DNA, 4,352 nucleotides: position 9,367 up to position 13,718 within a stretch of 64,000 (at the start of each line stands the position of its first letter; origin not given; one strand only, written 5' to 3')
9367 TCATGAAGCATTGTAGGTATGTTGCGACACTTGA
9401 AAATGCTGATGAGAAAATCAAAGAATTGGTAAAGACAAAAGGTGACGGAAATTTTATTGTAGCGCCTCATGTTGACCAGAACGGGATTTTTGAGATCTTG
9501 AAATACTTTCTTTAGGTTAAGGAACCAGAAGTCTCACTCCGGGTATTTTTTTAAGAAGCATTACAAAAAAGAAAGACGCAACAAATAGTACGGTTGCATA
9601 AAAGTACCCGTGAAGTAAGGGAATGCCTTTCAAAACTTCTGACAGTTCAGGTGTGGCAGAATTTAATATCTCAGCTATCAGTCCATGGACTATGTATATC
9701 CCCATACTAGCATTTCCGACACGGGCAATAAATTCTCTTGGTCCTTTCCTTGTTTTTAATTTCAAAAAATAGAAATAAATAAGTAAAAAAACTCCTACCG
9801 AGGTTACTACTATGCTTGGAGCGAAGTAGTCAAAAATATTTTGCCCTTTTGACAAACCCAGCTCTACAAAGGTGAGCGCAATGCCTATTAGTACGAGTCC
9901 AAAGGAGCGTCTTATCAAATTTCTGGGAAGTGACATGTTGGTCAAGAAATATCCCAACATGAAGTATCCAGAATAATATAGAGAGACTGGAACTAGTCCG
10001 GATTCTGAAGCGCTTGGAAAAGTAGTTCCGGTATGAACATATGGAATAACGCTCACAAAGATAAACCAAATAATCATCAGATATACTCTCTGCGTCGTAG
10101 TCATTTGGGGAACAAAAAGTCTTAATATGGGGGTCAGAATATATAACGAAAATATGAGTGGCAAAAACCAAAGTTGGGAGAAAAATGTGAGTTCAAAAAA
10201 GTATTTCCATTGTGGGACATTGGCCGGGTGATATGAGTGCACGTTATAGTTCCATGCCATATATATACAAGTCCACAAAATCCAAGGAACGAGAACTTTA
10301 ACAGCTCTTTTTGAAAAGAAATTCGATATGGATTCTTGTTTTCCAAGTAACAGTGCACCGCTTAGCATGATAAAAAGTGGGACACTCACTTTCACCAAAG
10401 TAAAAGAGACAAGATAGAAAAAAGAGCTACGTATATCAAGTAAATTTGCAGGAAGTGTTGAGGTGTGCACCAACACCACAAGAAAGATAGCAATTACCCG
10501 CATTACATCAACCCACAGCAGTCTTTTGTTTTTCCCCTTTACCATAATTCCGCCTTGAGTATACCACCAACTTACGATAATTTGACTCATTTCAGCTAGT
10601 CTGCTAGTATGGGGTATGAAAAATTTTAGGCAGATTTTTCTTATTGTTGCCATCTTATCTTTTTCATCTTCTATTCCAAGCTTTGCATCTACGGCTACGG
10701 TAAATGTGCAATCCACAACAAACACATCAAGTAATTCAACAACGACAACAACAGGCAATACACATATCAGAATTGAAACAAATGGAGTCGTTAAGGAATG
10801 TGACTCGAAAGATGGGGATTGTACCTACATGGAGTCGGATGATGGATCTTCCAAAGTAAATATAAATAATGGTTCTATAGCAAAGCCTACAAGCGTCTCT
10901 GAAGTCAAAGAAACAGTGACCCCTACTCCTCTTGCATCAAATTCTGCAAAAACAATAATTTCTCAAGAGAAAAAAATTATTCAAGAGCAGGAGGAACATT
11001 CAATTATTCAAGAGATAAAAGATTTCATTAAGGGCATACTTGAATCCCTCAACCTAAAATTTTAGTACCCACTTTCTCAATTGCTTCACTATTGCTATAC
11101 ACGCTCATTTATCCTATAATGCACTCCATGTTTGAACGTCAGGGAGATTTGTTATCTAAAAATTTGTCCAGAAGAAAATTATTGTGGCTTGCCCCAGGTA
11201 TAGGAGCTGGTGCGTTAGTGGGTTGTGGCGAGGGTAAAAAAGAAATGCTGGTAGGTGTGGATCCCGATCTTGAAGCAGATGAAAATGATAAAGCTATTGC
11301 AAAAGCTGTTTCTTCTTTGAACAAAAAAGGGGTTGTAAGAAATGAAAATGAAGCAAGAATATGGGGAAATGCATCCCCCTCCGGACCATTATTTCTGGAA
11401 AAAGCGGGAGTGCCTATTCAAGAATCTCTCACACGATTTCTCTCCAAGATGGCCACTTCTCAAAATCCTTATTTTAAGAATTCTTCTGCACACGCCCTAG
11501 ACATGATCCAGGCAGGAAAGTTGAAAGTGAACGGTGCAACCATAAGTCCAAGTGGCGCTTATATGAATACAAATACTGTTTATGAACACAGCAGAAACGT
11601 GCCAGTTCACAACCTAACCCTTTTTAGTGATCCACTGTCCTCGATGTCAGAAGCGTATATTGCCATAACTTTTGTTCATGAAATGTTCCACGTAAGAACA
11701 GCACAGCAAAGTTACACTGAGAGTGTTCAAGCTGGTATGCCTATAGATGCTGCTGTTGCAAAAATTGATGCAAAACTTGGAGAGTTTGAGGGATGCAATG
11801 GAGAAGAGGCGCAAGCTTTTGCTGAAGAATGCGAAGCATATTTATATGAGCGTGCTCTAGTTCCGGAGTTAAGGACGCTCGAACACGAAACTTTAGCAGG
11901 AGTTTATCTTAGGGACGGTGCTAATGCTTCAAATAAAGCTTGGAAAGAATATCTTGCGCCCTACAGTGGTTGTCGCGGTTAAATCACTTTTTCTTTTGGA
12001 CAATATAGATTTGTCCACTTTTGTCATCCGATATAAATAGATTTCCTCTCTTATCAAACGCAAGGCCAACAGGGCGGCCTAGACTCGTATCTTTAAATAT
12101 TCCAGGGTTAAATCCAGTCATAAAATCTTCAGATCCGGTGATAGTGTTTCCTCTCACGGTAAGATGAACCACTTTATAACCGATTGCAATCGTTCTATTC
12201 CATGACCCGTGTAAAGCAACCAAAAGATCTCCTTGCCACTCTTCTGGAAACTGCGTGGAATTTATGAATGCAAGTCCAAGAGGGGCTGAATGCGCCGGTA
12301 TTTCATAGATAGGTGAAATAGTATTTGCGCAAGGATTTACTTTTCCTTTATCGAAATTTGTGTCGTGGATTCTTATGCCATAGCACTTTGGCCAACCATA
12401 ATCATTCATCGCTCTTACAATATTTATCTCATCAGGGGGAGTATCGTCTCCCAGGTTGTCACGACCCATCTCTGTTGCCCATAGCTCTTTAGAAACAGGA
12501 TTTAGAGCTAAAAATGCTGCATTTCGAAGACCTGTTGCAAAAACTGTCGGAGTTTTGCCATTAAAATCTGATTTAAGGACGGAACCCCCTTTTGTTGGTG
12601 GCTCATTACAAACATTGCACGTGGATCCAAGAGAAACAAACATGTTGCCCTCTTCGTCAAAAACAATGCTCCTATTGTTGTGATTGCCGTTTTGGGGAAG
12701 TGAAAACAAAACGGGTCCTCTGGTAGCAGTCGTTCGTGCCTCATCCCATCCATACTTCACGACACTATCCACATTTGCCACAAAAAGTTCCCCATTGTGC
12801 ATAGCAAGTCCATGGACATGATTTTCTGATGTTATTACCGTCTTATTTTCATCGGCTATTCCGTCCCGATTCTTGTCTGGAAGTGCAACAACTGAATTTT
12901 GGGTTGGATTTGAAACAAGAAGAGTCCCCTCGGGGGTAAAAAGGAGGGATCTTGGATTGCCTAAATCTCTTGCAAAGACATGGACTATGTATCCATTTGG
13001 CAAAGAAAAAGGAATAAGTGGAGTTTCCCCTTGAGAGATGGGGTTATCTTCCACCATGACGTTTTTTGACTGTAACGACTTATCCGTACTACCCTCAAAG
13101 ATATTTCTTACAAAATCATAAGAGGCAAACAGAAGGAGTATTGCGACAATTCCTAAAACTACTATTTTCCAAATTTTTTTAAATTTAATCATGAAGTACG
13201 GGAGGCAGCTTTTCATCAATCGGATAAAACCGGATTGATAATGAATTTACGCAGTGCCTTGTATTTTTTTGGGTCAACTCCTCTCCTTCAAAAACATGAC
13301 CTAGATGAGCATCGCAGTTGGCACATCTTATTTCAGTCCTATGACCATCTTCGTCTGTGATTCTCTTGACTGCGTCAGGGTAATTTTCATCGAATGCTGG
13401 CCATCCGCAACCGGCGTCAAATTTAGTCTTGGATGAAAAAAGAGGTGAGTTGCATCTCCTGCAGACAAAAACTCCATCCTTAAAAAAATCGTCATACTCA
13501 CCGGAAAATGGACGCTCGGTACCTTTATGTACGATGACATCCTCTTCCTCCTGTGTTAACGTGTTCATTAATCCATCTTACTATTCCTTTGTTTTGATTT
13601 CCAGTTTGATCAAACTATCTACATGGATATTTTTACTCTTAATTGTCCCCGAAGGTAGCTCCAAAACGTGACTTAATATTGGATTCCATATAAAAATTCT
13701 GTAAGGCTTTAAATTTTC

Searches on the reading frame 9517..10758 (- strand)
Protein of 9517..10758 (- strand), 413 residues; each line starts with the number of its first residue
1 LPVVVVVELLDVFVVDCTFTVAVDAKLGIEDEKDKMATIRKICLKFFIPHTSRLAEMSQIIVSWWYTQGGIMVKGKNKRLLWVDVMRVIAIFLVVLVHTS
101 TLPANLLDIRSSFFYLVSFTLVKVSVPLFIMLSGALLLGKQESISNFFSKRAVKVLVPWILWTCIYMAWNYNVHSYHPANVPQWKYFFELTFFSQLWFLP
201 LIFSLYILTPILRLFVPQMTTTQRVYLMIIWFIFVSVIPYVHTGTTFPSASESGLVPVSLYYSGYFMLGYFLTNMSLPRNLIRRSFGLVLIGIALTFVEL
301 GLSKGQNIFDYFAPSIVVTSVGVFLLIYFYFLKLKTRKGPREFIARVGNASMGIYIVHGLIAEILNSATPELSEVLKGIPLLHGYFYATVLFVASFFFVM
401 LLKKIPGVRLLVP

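Call 58: search_protein_families(library=pfam, proteins=[window:9517-10758:-], max_evalue=0.001)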
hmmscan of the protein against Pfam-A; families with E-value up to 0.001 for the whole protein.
window:9517-10758:- (413 aa): 1 family
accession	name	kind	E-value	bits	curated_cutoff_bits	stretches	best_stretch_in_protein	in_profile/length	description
PF01757.29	Acyl_transf_3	-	7.9e-36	124.2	31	1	81-400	2-322/326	Acyltransferase domain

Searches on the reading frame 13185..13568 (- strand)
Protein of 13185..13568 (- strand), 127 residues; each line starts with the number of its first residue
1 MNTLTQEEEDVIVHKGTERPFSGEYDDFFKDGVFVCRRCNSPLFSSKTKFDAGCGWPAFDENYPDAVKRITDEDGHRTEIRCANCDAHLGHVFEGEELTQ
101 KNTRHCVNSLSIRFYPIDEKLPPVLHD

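Call 46: search_protein_families(library=pfam, proteins=[window:13185-13568:-], max_evalue=0.01)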
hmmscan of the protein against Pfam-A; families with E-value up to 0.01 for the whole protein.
window:13185-13568:- (127 aa): 2 families
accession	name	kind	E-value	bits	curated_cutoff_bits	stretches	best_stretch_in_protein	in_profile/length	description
PF01641.26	SelR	-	7.4e-44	148.8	24.9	1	4-115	1-115/116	SelR domain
PF03226.21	Yippee-Mis18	-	0.00033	21.2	26.6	0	77-119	56-100/108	Yippee zinc-binding/DNA-binding /Mis18, centromere assembly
